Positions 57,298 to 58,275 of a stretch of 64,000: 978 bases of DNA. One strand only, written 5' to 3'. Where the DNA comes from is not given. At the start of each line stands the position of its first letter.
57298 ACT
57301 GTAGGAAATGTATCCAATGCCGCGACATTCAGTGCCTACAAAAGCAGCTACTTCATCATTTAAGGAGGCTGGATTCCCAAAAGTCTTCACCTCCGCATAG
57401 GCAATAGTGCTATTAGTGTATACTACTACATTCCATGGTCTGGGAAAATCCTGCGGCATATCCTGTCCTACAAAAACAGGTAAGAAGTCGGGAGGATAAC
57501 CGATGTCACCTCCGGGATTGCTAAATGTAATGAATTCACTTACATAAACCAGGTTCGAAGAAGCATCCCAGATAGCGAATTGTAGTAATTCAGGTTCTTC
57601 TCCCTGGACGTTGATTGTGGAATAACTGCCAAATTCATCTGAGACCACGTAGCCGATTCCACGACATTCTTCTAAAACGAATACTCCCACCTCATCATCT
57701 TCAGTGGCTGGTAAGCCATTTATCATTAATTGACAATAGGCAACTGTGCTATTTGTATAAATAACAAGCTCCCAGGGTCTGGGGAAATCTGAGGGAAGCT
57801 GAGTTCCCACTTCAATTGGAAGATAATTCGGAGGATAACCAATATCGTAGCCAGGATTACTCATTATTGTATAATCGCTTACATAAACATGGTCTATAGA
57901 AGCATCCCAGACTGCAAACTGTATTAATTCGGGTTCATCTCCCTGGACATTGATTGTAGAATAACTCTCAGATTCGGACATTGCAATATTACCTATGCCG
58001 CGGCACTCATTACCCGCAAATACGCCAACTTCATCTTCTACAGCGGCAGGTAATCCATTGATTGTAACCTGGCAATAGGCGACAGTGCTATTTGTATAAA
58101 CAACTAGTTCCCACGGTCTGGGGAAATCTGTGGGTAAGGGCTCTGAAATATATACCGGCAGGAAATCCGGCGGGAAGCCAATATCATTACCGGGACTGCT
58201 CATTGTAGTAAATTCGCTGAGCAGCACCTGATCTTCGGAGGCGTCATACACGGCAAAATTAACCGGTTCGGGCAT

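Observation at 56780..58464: Unassigned ~113-aa extracellular module (W-x-PV-x-YTNST ... ECRG ... NIQGE ... WDAS ... DIGYPP), 8 copies with 5 in tandem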

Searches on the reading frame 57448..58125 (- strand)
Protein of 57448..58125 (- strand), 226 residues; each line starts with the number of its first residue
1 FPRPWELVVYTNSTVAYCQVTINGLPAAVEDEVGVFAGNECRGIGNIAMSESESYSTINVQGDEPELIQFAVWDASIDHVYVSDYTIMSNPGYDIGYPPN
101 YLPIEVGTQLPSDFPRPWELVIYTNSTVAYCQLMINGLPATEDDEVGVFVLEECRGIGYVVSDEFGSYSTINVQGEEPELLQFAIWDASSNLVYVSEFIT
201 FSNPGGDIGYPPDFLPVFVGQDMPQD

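Call 77: predict_structure(alignment_id=A6)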
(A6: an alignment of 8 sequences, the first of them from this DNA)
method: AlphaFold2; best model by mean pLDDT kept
length: 226 residues; sequences in the alignment: 8
mean_pLDDT: 83.0   pTM: 0.65
mean pLDDT of the five models: 83.0, 80.1, 73.7, 72.7, 53.6
residues with pLDDT >= 90: 73; 70-90: 127; 50-70: 26; < 50: 0
segments of 3 or more residues with pLDDT < 50: none
pLDDT, mean of each block of 10 residues (from residue 1): 71 80 90 89 81 81 88 89 91 78 83 69 74 91 89 84 79 84 92 91 82 85 60
secondary structure, 60 per line:
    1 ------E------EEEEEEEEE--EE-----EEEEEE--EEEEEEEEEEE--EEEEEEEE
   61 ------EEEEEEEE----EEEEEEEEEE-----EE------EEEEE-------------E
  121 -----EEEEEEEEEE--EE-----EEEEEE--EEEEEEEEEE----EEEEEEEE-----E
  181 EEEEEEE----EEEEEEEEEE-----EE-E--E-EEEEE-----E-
elements in order: E14-22 E32-37 E40-50 E53-60 E67-74 E79-88 E102-106 E126-135 E145-150 E153-162 E167-174 E180-187 E192-201 E215-219
